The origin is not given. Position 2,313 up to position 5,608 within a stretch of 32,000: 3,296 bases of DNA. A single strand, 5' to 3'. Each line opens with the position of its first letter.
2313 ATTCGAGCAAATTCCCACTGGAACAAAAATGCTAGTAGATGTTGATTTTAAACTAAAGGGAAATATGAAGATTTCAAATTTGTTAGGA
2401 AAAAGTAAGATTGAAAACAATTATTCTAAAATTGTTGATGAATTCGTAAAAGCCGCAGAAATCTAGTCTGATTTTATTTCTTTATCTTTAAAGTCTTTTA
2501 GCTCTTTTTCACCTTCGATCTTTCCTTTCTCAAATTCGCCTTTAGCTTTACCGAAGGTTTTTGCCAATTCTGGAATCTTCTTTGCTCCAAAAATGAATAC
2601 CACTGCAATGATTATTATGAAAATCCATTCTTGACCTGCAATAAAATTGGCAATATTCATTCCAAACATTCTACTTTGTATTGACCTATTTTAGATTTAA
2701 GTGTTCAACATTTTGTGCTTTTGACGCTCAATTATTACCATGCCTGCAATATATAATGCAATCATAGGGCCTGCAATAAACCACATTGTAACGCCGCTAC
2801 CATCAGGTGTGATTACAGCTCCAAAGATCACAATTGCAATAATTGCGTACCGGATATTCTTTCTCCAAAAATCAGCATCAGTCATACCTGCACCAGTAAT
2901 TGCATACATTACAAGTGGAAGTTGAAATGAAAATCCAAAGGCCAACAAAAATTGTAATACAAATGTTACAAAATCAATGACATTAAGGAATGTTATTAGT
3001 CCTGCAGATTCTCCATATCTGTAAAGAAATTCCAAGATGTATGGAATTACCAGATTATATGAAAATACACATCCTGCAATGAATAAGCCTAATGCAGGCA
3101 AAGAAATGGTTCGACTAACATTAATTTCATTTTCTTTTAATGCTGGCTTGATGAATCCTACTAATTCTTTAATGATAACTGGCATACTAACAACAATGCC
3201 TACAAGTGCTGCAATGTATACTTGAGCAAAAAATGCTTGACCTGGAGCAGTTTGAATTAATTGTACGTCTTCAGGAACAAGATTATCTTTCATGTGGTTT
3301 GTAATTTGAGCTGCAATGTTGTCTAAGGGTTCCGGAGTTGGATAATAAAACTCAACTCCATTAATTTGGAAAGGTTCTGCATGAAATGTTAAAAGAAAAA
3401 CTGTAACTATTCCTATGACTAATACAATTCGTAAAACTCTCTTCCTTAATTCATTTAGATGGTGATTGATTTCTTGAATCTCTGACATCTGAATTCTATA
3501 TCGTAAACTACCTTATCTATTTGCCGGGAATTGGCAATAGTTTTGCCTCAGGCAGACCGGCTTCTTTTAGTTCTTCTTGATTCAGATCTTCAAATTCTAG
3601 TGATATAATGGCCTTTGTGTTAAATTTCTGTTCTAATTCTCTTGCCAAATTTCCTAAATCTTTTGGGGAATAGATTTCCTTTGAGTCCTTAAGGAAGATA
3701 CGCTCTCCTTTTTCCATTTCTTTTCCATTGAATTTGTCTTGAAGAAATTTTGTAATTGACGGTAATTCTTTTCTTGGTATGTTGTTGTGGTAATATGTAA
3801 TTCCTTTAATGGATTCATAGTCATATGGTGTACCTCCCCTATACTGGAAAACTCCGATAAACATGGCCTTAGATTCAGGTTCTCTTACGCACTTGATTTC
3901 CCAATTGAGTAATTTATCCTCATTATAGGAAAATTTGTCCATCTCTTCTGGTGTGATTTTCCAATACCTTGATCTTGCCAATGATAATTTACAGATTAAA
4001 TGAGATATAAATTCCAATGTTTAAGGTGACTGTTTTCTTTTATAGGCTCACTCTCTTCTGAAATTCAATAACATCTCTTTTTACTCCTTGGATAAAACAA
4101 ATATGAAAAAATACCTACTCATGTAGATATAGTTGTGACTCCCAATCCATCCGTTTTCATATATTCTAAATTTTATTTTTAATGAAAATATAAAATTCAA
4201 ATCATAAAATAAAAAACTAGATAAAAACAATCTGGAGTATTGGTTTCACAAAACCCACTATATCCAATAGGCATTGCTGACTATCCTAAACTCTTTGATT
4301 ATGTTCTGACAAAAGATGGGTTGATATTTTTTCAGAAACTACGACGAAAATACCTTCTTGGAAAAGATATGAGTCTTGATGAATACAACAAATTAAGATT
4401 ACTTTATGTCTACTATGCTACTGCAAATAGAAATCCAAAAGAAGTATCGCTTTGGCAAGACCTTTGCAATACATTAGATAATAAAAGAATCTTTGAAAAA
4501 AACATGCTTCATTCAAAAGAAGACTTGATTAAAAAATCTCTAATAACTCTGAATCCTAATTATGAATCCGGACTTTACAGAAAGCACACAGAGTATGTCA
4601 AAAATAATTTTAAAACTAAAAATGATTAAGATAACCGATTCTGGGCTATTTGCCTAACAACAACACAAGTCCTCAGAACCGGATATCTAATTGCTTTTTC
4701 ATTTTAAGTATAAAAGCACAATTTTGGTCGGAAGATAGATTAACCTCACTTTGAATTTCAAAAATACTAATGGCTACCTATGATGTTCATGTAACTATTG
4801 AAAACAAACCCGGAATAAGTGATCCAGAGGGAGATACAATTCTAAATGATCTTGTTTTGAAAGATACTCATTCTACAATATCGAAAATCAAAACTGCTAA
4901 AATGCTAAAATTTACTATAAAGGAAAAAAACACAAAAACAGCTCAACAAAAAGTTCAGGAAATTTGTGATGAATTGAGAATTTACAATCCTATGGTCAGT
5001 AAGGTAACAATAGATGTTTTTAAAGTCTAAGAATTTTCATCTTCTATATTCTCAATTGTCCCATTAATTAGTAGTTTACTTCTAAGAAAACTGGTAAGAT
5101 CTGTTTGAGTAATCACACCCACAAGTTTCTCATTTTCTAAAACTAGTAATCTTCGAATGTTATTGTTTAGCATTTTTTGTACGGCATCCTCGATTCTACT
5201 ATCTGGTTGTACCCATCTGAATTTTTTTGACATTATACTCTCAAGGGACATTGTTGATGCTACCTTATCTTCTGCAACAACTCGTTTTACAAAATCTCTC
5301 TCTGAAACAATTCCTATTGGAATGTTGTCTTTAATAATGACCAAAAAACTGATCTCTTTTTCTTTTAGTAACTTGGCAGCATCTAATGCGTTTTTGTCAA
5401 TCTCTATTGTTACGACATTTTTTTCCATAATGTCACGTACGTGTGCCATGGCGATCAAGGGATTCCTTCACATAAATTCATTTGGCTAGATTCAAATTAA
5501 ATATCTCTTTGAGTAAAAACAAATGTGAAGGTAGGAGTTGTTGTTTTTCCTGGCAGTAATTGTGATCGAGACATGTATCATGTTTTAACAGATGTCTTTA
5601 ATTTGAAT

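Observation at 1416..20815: Wider CTAGTG-N-Y-AA box family, almost exclusively intergenic and position-locked about 31 nt upstream of TATA in either orientation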

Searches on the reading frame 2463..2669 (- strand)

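Call 6: search_protein_families(library=pfam, proteins=[window:2463-2669:-])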
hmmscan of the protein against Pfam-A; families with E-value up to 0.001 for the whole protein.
window:2463-2669:- (68 aa): 1 family
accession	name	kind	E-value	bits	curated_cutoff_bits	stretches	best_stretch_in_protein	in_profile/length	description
PF02416.21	TatA_B_E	-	1.1e-09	37.8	21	1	12-61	3-51/53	mttA/Hcf106 family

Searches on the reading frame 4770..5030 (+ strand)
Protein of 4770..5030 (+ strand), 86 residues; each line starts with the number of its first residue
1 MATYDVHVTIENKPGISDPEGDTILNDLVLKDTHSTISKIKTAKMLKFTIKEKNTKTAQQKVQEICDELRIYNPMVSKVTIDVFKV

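Call 6: search_protein_families(library=pfam, proteins=[window:4770-5030:+])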
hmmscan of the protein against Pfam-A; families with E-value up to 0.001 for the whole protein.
window:4770-5030:+ (86 aa): 1 family
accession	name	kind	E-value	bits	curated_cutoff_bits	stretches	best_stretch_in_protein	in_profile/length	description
PF02700.19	PurS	-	6.8e-19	68.3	22.2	1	6-83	2-77/77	Phosphoribosylformylglycinamidine (FGAM) synthase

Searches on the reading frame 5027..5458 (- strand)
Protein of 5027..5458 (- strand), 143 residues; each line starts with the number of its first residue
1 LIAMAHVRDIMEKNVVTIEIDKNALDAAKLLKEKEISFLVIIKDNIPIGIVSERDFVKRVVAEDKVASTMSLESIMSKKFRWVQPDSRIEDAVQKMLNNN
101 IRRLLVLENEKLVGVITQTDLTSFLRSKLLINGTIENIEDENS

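Call 6: search_protein_families(library=pfam, proteins=[window:5027-5458:-])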
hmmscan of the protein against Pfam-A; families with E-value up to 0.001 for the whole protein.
window:5027-5458:- (143 aa): 1 family
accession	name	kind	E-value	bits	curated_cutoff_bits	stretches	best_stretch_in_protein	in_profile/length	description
PF00571.33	CBS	-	3.1e-27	95.1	24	2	73-125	2-55/57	CBS domain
